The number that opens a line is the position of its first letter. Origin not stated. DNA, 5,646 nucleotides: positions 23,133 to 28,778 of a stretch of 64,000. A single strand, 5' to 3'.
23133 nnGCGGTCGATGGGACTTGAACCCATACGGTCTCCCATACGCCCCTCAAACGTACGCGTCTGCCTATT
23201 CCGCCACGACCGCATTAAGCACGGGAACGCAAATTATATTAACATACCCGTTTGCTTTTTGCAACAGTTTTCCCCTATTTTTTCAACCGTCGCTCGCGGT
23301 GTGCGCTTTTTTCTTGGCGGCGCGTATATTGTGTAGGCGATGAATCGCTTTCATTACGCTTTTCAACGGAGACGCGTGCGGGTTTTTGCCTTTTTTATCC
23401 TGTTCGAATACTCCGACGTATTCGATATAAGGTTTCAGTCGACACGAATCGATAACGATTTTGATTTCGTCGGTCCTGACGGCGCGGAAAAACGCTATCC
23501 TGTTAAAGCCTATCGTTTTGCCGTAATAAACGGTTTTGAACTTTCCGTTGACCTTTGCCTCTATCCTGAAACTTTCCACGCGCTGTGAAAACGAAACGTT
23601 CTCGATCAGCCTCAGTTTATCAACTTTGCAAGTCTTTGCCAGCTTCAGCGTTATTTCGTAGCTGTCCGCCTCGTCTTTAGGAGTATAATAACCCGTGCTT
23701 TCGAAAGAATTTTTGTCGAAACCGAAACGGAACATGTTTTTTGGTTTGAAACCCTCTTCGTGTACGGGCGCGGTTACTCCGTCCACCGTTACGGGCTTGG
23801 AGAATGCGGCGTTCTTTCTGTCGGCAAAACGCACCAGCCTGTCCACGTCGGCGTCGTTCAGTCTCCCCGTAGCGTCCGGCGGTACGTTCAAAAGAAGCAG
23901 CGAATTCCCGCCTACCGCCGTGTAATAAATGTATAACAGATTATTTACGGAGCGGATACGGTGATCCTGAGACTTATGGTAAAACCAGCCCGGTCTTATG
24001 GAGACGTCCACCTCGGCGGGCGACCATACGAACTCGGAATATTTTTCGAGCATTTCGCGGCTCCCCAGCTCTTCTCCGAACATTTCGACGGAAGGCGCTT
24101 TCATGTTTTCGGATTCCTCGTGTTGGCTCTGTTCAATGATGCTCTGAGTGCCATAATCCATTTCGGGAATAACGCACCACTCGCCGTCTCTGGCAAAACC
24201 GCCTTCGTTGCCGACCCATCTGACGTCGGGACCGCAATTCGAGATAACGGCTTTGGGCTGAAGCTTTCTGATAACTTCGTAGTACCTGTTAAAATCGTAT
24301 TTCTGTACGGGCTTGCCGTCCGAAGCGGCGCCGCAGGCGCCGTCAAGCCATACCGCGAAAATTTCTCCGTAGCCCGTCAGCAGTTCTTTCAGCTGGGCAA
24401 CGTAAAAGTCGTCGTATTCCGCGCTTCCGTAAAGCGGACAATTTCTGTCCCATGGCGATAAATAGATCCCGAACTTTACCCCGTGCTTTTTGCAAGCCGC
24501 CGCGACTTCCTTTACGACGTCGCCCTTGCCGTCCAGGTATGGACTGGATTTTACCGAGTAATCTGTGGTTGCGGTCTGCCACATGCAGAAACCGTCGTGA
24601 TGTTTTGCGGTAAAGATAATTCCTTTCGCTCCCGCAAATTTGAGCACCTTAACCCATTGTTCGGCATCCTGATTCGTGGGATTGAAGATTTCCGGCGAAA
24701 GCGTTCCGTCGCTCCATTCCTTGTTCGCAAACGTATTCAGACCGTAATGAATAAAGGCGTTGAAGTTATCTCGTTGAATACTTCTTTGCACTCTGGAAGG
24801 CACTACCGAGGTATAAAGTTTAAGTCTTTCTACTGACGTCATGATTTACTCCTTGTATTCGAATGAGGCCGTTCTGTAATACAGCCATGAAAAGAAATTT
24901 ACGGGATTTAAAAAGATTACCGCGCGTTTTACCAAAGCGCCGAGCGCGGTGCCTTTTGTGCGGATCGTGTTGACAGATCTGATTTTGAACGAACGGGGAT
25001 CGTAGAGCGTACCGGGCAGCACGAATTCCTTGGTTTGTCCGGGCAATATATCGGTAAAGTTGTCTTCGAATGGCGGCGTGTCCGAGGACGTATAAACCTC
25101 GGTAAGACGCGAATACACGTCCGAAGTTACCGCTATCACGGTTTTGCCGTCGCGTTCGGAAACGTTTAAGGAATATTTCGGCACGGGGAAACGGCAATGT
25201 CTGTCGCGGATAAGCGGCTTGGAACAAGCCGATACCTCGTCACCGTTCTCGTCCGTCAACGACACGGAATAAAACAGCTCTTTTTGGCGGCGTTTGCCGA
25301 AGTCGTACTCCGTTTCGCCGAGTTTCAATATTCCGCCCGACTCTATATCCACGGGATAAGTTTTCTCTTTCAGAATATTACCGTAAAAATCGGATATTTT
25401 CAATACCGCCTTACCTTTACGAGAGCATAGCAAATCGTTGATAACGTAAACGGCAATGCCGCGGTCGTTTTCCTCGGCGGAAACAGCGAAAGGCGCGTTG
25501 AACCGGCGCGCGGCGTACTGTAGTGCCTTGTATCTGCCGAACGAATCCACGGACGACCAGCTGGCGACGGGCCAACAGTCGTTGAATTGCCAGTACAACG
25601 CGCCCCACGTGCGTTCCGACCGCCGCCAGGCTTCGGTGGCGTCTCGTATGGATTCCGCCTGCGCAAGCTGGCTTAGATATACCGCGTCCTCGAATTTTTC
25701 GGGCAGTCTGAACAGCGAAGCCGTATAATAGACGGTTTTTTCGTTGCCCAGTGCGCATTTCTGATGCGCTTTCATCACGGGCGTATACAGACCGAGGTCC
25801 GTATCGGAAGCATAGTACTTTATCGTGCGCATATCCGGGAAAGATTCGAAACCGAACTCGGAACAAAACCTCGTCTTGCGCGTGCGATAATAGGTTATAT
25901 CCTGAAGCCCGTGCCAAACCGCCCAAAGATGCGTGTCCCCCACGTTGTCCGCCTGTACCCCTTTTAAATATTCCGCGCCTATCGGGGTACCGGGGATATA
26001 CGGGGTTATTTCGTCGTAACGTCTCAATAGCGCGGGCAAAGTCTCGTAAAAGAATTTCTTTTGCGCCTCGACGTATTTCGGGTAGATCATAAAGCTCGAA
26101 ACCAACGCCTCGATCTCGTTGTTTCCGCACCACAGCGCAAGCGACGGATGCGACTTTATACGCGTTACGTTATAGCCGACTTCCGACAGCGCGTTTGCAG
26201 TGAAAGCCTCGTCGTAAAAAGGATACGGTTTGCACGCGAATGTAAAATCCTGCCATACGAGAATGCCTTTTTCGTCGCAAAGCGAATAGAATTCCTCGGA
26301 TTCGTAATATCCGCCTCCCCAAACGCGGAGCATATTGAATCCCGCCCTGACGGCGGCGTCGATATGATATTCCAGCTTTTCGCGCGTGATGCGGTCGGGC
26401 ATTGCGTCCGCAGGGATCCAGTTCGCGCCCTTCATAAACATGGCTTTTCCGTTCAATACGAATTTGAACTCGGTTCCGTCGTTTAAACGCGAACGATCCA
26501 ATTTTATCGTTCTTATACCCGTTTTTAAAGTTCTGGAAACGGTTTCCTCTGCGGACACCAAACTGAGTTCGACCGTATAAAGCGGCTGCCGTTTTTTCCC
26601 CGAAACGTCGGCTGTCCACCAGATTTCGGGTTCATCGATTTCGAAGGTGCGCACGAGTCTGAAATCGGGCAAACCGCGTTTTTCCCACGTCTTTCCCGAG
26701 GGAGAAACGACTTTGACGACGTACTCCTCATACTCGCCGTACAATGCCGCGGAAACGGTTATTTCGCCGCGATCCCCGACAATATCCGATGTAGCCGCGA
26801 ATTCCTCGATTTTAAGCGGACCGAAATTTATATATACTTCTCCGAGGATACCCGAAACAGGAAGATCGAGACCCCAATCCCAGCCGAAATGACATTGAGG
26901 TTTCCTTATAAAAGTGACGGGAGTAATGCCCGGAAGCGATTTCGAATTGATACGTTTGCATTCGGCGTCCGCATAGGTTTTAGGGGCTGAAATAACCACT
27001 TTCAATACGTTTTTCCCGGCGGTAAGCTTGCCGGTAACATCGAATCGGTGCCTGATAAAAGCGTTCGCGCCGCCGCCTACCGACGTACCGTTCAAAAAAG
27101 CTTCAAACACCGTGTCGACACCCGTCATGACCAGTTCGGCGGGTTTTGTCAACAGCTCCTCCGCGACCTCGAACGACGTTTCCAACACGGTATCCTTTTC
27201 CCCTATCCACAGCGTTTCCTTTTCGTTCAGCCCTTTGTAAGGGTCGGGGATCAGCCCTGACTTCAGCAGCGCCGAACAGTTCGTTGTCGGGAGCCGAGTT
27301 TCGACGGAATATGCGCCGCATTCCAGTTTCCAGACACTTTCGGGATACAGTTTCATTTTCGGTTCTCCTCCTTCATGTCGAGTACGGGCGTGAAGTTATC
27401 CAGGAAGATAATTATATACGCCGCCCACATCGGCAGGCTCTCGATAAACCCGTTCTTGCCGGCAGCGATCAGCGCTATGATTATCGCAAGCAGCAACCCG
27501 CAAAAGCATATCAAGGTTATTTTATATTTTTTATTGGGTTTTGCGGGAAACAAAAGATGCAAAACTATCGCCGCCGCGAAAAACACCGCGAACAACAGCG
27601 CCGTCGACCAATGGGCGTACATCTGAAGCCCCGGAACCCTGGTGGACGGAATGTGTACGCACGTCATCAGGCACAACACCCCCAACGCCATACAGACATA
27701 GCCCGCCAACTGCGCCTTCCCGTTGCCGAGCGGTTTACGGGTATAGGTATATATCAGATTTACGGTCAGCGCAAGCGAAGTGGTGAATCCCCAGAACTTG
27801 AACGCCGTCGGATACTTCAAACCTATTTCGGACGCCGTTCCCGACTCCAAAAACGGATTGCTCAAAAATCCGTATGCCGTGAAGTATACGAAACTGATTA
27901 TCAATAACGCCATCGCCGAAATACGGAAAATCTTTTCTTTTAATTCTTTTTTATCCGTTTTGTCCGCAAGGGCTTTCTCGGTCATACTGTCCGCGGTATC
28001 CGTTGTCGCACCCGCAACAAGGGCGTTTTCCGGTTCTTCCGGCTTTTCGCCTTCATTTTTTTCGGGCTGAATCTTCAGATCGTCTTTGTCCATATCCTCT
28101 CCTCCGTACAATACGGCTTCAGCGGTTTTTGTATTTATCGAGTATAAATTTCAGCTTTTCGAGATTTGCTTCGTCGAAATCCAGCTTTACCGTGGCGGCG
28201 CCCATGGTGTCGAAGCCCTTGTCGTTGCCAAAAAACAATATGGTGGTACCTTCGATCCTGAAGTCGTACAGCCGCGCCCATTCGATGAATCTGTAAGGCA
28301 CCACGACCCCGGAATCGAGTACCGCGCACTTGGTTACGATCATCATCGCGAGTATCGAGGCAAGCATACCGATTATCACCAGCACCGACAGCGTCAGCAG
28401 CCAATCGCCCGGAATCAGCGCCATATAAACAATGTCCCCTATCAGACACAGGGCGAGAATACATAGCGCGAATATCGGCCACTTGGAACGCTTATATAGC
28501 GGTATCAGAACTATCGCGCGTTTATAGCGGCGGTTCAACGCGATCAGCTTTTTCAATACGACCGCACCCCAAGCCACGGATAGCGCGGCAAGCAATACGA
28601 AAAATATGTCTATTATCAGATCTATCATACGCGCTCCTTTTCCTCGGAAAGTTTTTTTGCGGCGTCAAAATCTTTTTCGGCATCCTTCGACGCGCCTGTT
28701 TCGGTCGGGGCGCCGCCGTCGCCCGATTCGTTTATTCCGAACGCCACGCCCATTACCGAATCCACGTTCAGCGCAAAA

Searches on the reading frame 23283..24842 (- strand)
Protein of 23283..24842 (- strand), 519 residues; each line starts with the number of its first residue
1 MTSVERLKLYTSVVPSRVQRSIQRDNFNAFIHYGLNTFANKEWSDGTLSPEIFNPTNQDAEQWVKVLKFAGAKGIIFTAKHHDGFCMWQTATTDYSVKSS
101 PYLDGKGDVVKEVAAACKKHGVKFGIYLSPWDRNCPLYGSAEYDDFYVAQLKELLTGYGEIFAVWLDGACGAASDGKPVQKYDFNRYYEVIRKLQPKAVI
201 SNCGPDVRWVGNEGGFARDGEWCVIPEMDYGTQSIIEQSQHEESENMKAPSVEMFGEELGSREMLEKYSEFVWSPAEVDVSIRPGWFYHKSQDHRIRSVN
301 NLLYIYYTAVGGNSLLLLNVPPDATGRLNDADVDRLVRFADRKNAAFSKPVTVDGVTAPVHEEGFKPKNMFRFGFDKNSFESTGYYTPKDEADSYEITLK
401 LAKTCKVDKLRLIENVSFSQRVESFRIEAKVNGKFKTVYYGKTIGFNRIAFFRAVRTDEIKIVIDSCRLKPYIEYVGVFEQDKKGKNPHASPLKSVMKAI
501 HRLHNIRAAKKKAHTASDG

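Call 6: search_protein_families(library=pfam, proteins=[window:23283-24842:-], max_evalue=0.01)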
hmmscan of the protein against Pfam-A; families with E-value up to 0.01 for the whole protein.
window:23283-24842:- (519 aa): 3 families
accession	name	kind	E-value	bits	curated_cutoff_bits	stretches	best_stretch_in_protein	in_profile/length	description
PF01120.23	Alpha_L_fucos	-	9e-38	131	25.2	1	42-338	81-335/345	Alpha-L-fucosidase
PF14871.12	GHL6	-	4.7e-05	24.1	35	1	59-127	1-63/132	Hypothetical glycosyl hydrolase 6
PF00754.31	F5_F8_type_C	-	0.00021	21.8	28.2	1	382-466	23-114/127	F5/8 type C domain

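Call 7: search_protein_families(library=ncbifam, proteins=[window:23283-24842:-], max_evalue=0.01)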
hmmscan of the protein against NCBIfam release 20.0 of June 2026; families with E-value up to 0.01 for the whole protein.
window:23283-24842:- (519 aa): 0 families

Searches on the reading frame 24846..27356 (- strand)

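Call 6: search_protein_families(library=pfam, proteins=[window:24846-27356:-], max_evalue=0.01)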
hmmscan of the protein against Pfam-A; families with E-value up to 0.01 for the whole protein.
window:24846-27356:- (836 aa): 6 families
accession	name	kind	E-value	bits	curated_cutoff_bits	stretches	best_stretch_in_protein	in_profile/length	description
PF22666.2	Glyco_hydro_2_N2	-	2.6e-39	135.4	27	1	17-171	9-166/167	Glycosyl hydrolase 2 galactose-binding domain-like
PF17786.7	Mannosidase_ig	-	1.4e-07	32.4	23.4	1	634-710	3-81/91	Mannosidase Ig/CBM-like domain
PF02837.24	Glyco_hydro_2_N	-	1.3e-05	25.6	28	1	58-122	69-133/169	Glycosyl hydrolases family 2, sugar binding domain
PF02836.23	Glyco_hydro_2_C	-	0.00014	21.6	21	1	298-415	7-136/302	Glycosyl hydrolases family 2, TIM barrel domain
PF17753.7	Ig_mannosidase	-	0.00015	21.8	22.6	1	724-780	2-58/81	Ig-fold domain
PF00703.27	Glyco_hydro_2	-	0.00026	22.1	23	1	200-282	33-109/109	Glycosyl hydrolases family 2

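Call 7: search_protein_families(library=ncbifam, proteins=[window:24846-27356:-], max_evalue=0.01)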
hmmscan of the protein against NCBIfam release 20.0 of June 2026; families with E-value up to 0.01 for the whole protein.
window:24846-27356:- (836 aa): 9 families
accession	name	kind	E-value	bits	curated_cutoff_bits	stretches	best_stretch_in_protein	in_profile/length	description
NF007074.0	PRK09525.1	subfamily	1.4e-15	56.2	1221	1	59-414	125-462/1027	beta-galactosidase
NF052611.1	beta_gal_Bga2A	equivalog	8.2e-15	53.9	999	1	60-413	119-457/1007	beta-galactosidase, LacZ type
NF007666.0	PRK10340.1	equivalog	1.3e-11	43.1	1284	1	60-414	115-449/1030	beta-galactosidase subunit alpha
NF050095.1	BetGlucuronLacZ4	equivalog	1.2e-09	36.8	950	1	237-416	237-409/666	beta-glucuronidase LacZ4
NF049891.1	Bet1-4galacdseBT4156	equivalog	2.2e-09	35.8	1700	1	59-434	82-427/946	exo-beta-1,4-galactosidase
NF041462.1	GalA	equivalog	2.1e-08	32.8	900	1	235-414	247-404/763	beta-galactosidase GalA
NF049877.1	GlucurArabfur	equivalog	4.5e-07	27.8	1800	1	259-414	619-769/1400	beta-d-glucuronidase/beta-L-arabinofuranosidase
NF041463.1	GalB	equivalog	3.1e-06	25.3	900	1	234-416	305-480/869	beta-galactosidase GalB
NF041100.1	betagal_LacZ_Ttogales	equivalog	0.0001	20.1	2000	0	275-414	305-442/1090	beta-galactosidase LacZ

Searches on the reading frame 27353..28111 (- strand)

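Call 6: search_protein_families(library=pfam, proteins=[window:27353-28111:-], max_evalue=0.01)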
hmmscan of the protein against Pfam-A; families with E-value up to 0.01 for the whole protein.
window:27353-28111:- (252 aa): 1 family
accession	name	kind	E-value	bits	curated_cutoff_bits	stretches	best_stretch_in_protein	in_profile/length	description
PF07787.17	TMEM43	-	0.0046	16.8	23.3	0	135-187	190-239/250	Transmembrane protein 43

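Call 7: search_protein_families(library=ncbifam, proteins=[window:27353-28111:-], max_evalue=0.01)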
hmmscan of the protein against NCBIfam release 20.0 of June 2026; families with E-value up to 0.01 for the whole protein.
window:27353-28111:- (252 aa): 1 family
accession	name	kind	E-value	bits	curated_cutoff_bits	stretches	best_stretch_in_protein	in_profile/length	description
TIGR04370.1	glyco_rpt_poly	subfamily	0.0081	15.2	40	0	170-236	140-204/396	oligosaccharide repeat unit polymerase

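Call 64: search_protein_families(library=padloc, proteins=[window:27353-28111:-], max_evalue=0.01)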
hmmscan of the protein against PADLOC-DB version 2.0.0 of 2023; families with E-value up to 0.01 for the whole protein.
window:27353-28111:- (252 aa): 0 families

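Call 65: search_protein_families(library=pfam, proteins=[window:27353-28111:-], max_evalue=5)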
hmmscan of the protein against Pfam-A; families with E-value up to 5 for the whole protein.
window:27353-28111:- (252 aa): 6 families
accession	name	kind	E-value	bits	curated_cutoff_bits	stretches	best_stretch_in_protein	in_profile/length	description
PF07787.17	TMEM43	-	0.0046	16.8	23.3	1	135-187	190-239/250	Transmembrane protein 43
PF09843.14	DUF2070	-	0.012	14.4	30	1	59-237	6-169/561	Predicted membrane protein (DUF2070)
PF16192.10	PMT_4TMC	-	0.1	12.5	32.4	1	151-212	109-174/202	C-terminal four TMM region of protein-O-mannosyltransferase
PF03908.18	Sec20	-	0.2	12.1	27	0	46-76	56-86/92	Sec20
PF20237.3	DUF6594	-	1.3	9.3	30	1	169-234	177-235/238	Family of unknown function (DUF6594)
PF19529.4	DUF6057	-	2.8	7.1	29.8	1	125-215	117-207/569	Family of unknown function (DUF6057)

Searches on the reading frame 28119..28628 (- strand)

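Call 6: search_protein_families(library=pfam, proteins=[window:28119-28628:-], max_evalue=0.01)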
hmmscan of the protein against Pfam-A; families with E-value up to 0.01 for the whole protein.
window:28119-28628:- (169 aa): 0 families

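Call 7: search_protein_families(library=ncbifam, proteins=[window:28119-28628:-], max_evalue=0.01)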
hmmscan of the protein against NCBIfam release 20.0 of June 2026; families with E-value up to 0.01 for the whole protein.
window:28119-28628:- (169 aa): 0 families

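Call 64: search_protein_families(library=padloc, proteins=[window:28119-28628:-], max_evalue=0.01)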
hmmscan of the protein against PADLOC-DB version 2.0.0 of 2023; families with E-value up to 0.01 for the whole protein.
window:28119-28628:- (169 aa): 0 families

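Call 65: search_protein_families(library=pfam, proteins=[window:28119-28628:-], max_evalue=5)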
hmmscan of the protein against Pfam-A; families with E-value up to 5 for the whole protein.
window:28119-28628:- (169 aa): 4 families
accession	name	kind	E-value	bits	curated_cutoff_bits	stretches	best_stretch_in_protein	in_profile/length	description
PF06173.18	DUF986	-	0.16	12.5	23.6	1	7-133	2-121/148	Protein of unknown function (DUF986)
PF02960.20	K1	-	0.22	12.1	27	1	76-127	60-112/120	K1 glycoprotein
PF11143.13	DUF2919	-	0.41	11.4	27.2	1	12-89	56-131/146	Protein of unknown function (DUF2919)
PF20794.3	bPH_7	-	1.1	9.2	25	1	42-115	5-68/135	Bacterial PH domain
